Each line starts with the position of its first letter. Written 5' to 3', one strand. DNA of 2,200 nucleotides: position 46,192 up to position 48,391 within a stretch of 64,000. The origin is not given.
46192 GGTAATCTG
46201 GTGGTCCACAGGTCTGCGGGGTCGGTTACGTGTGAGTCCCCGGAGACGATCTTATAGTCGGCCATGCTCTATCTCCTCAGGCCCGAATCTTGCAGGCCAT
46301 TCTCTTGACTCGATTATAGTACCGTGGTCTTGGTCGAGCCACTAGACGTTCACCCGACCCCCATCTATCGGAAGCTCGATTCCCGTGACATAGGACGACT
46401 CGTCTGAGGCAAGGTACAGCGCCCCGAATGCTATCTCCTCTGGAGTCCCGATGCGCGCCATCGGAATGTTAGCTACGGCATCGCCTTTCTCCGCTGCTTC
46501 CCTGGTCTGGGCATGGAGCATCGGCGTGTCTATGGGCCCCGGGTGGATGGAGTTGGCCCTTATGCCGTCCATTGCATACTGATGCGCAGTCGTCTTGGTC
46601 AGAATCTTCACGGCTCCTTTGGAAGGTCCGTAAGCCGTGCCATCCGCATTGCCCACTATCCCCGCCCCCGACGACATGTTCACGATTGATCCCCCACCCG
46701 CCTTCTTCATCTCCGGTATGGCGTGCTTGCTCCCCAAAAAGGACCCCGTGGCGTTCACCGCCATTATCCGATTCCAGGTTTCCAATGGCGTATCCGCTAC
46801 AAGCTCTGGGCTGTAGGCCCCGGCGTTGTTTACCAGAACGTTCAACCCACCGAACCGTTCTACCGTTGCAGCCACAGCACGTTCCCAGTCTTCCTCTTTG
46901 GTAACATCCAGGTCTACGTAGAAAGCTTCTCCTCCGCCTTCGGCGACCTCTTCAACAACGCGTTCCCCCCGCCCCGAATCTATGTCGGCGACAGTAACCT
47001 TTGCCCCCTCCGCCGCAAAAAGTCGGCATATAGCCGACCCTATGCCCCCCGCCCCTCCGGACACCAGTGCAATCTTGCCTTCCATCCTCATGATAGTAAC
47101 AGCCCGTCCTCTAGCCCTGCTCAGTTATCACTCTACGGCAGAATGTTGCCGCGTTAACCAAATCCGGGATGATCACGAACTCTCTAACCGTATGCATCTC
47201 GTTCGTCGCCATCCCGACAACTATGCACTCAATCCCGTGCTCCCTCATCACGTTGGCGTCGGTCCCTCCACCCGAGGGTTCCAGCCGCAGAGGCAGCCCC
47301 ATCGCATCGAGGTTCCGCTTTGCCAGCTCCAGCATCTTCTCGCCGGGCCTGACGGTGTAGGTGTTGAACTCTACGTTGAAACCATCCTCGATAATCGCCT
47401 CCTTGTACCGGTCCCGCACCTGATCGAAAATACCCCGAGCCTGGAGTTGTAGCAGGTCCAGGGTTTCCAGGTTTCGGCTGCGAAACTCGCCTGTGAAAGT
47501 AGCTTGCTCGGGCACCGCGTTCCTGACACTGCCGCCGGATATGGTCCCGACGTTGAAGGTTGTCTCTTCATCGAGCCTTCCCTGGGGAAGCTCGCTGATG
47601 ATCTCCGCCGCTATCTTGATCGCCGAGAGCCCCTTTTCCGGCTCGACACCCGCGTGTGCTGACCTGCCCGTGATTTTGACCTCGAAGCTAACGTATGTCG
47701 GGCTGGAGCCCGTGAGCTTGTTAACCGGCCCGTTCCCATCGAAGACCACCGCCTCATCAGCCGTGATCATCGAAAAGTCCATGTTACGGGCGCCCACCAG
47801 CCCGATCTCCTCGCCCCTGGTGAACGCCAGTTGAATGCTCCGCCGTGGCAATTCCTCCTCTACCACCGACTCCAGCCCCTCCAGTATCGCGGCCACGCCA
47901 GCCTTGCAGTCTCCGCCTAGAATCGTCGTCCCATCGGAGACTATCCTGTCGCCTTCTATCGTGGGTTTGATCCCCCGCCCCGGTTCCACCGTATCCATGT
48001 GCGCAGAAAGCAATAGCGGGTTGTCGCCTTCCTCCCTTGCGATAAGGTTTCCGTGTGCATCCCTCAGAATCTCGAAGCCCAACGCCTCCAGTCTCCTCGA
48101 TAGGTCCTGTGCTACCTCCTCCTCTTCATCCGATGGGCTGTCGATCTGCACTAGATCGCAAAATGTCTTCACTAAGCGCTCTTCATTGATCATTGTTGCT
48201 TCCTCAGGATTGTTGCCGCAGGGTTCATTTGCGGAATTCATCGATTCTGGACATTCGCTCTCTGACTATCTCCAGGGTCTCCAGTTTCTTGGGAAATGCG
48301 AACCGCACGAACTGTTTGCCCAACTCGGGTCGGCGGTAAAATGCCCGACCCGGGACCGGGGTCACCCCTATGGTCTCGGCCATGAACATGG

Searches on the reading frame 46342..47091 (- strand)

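Call 16: search_protein_families(library=pfam, proteins=[window:46342-47091:-], max_evalue=0.00001)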
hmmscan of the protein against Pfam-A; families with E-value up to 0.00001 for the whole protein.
window:46342-47091:- (249 aa): 4 families
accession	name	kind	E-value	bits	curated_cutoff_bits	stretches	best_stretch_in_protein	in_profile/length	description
PF13561.12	adh_short_C2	-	7.1e-67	225.9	27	1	14-245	3-234/236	Enoyl-(Acyl carrier protein) reductase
PF00106.31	adh_short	-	3.2e-57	193.6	26.6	1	6-197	1-192/195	short chain dehydrogenase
PF08659.16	KR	-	1.8e-13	51.2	22.6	1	9-187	4-178/180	KR domain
PF01370.27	Epimerase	-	6.2e-07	29.5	20.9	1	8-175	1-163/240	NAD dependent epimerase/dehydratase family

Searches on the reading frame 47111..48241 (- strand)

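Call 16: search_protein_families(library=pfam, proteins=[window:47111-48241:-], max_evalue=0.00001)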
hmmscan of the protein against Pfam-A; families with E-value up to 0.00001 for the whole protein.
window:47111-48241:- (376 aa): 4 families
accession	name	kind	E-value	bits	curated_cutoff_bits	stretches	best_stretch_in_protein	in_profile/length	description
PF07687.19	M20_dimer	-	4.4e-21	75.3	21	1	184-274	7-101/107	Peptidase dimerisation domain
PF01546.33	Peptidase_M20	-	1.2e-16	61.6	24.6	1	77-373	1-205/206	Peptidase family M20/M25/M40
PF05343.19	Peptidase_M42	-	3.1e-13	49.9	23.2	0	111-168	134-189/292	M42 glutamyl aminopeptidase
PF04389.22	Peptidase_M28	-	2.5e-09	37.6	21.3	1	67-154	3-76/193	Peptidase family M28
